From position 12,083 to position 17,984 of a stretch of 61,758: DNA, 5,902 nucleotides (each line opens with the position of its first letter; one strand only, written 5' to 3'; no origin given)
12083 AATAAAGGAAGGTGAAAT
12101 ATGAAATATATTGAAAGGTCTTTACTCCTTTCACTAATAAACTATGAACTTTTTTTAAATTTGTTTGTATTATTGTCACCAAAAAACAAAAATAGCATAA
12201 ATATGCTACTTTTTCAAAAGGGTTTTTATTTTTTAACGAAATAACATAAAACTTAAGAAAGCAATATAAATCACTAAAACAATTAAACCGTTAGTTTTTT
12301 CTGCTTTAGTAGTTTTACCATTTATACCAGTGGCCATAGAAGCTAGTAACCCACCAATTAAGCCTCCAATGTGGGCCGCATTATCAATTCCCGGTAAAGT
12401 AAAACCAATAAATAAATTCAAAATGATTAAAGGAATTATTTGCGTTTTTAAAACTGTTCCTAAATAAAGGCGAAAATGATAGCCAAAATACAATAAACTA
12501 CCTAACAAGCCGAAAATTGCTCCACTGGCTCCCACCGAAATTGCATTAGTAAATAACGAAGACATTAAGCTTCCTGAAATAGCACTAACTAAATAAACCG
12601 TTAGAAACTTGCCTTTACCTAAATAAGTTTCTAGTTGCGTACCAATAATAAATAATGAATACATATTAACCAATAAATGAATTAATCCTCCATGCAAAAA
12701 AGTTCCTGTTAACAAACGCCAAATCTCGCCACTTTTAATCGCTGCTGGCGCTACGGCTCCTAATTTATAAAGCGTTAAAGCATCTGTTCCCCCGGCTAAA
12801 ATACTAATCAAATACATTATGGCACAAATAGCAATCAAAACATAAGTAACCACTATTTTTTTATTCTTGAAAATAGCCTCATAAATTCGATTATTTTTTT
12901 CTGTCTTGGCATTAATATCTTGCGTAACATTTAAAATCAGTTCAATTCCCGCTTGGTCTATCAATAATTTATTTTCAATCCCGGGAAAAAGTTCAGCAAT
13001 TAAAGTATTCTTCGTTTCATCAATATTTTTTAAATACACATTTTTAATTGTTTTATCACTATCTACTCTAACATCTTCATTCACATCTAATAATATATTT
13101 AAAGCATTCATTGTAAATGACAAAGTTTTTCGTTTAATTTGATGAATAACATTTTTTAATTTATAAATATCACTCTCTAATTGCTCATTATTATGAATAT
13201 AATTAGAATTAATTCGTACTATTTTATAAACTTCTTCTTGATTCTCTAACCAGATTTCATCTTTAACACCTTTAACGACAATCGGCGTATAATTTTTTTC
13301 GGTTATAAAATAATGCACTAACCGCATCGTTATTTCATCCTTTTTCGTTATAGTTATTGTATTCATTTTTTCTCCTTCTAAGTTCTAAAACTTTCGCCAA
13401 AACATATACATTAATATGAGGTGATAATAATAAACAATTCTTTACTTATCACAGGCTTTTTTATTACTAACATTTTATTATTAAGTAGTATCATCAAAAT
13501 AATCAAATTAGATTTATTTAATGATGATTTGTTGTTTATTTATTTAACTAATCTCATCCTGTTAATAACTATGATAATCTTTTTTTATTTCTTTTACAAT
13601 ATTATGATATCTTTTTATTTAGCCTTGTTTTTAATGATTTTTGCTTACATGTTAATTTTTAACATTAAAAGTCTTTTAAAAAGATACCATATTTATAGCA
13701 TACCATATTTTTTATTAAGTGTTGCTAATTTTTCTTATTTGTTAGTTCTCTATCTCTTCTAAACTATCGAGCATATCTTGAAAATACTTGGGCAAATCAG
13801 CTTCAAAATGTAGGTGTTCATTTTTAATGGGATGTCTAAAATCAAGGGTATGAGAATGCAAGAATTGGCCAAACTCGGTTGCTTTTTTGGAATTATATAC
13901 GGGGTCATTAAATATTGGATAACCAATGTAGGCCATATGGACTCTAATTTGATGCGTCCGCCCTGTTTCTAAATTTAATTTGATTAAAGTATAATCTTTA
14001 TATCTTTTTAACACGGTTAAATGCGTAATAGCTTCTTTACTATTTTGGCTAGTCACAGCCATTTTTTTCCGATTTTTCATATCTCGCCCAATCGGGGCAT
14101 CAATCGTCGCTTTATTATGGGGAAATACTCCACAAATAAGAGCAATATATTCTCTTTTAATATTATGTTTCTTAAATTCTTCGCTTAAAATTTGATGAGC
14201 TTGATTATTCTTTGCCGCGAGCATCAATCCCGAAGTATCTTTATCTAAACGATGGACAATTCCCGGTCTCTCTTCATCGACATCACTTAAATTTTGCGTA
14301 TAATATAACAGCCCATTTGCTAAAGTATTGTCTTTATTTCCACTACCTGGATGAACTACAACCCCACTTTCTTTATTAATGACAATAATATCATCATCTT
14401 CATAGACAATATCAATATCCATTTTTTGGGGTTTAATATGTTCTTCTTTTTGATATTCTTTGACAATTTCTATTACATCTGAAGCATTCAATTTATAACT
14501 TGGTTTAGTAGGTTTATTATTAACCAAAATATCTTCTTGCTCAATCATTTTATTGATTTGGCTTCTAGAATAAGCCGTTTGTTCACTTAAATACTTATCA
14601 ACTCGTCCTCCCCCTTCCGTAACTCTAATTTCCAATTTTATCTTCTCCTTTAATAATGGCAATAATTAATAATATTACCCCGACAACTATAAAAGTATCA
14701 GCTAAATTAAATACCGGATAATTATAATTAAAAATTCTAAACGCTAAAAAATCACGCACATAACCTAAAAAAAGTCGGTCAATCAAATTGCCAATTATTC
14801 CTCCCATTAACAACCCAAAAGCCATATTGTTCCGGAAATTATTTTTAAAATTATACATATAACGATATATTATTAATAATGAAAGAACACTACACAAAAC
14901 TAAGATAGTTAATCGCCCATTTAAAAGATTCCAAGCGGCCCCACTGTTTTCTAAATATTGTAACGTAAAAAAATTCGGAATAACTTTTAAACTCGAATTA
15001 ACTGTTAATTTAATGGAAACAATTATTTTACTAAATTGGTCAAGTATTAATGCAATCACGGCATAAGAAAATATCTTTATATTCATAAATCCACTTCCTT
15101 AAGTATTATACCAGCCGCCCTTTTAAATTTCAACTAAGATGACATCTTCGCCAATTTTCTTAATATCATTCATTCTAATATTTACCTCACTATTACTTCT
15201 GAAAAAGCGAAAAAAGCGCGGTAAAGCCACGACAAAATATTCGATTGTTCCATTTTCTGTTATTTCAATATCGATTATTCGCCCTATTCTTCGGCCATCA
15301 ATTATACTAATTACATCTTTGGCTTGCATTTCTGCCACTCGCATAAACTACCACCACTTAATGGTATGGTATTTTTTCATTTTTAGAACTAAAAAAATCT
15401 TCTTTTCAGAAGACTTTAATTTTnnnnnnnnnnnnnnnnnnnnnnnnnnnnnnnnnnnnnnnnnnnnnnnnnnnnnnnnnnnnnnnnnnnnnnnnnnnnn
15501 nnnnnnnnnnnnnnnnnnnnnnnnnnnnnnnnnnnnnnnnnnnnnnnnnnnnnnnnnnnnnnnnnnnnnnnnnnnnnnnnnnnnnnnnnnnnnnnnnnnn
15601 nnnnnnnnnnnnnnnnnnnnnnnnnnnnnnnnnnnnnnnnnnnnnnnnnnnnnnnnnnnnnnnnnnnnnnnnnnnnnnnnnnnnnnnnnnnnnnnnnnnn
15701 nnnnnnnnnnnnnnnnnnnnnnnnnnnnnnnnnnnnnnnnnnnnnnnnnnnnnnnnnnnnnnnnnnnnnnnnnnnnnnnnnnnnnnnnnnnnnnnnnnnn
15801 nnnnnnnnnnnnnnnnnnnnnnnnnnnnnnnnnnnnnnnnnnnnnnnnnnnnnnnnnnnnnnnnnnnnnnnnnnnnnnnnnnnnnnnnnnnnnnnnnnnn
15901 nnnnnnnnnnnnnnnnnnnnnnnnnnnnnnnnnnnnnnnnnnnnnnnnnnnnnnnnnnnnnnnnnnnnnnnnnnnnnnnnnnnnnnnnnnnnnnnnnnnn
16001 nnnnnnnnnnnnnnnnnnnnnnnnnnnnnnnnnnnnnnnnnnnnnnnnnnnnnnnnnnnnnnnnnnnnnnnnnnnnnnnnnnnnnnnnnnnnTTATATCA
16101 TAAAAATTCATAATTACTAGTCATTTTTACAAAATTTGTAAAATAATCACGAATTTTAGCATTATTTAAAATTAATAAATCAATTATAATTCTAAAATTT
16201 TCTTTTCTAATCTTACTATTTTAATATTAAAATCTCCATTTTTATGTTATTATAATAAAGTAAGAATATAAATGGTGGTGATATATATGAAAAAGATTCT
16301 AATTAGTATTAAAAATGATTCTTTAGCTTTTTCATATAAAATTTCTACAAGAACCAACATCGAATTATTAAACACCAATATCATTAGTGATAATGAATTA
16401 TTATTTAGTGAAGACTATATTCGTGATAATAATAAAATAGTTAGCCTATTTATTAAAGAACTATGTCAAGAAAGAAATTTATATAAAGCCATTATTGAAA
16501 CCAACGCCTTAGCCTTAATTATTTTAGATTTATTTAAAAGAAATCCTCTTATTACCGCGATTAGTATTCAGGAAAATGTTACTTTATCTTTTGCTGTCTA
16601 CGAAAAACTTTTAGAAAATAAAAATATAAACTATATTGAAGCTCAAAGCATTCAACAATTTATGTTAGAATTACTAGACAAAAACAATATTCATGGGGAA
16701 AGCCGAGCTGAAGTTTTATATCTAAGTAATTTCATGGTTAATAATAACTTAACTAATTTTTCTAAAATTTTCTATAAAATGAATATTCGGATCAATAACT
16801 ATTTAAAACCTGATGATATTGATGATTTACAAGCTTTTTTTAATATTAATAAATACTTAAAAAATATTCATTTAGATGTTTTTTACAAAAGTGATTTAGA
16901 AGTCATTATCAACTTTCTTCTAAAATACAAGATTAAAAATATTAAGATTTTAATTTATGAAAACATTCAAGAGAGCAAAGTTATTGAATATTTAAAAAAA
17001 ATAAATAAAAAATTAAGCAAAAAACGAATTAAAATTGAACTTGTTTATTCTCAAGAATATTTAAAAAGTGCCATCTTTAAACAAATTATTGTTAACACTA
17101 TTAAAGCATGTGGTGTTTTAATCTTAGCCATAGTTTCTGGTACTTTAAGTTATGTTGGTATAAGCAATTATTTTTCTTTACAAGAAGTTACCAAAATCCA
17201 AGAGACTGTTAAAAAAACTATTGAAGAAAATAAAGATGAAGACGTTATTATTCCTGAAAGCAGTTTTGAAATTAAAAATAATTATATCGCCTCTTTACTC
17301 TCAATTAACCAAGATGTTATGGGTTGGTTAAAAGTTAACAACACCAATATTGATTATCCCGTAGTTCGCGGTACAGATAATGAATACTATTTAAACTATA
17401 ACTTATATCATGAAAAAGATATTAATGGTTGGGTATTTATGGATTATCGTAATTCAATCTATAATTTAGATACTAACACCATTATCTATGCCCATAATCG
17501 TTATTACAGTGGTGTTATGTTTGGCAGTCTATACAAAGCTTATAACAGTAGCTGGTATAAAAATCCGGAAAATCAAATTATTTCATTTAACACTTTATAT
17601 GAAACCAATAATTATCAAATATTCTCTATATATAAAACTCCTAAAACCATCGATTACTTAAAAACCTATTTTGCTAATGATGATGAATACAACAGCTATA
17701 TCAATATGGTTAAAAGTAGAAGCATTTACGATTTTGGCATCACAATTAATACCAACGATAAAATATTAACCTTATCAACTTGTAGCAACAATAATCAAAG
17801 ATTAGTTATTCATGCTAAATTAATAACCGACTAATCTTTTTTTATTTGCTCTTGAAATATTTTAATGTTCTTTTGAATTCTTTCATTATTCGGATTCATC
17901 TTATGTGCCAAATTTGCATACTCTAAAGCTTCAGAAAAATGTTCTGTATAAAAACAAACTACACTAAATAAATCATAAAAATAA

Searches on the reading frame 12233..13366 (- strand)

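Call 68: search_protein_families(library=pfam, proteins=[window:12233-13366:-], max_evalue=0.00001)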
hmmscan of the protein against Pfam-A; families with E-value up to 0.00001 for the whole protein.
window:12233-13366:- (377 aa): 1 family
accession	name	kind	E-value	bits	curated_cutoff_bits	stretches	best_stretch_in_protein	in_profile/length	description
PF01694.28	Rhomboid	-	5.8e-36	124.3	22.6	1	213-344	2-138/143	Rhomboid domain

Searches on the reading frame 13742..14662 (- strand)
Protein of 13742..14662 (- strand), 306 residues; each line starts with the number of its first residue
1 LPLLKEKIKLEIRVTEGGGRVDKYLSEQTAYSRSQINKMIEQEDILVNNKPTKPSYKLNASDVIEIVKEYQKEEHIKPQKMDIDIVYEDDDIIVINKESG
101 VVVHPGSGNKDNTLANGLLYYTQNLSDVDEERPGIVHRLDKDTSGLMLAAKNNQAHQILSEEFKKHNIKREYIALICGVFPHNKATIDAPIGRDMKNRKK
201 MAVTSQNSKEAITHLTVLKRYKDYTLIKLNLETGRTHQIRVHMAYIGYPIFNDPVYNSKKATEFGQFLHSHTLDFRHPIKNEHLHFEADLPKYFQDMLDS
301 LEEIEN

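Call 68: search_protein_families(library=pfam, proteins=[window:13742-14662:-], max_evalue=0.00001)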
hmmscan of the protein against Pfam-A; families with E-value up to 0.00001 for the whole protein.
window:13742-14662:- (306 aa): 2 families
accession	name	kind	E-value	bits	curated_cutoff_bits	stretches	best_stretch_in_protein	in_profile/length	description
PF00849.27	PseudoU_synth_2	-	2.3e-38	132.2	26.8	1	91-244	1-151/152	RNA pseudouridylate synthase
PF01479.30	S4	-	7.5e-09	35.6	22.8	1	20-64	2-48/48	S4 domain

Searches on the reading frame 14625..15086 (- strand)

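Call 68: search_protein_families(library=pfam, proteins=[window:14625-15086:-], max_evalue=0.00001)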
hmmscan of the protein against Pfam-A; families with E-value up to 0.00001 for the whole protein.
window:14625-15086:- (153 aa): 1 family
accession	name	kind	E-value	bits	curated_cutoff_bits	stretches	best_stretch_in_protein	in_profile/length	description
PF01252.23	Peptidase_A8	-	9.7e-38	130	25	1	9-145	2-141/142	Signal peptidase (SPase) II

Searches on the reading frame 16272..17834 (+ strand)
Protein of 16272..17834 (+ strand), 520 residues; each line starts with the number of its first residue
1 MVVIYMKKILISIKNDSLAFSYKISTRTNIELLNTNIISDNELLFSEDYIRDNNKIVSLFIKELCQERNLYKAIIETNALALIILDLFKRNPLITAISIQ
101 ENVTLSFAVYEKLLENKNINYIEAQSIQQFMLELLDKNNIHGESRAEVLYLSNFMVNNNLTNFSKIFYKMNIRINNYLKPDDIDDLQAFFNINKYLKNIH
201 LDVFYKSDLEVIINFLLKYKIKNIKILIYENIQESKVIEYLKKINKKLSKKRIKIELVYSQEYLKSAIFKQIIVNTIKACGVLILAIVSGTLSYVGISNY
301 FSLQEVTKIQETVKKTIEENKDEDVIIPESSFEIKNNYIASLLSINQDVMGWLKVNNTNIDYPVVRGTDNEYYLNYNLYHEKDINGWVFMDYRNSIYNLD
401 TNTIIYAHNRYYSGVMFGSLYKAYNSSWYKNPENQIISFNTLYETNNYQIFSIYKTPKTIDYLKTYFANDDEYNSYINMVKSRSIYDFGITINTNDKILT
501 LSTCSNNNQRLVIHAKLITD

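Call 68: search_protein_families(library=pfam, proteins=[window:16272-17834:+], max_evalue=0.00001)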
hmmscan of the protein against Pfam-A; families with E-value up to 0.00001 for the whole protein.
window:16272-17834:+ (520 aa): 1 family
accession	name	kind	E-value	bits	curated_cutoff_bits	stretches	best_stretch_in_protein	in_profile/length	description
PF04203.18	Sortase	-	4.7e-13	49.4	26.6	1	353-517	1-124/125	Sortase domain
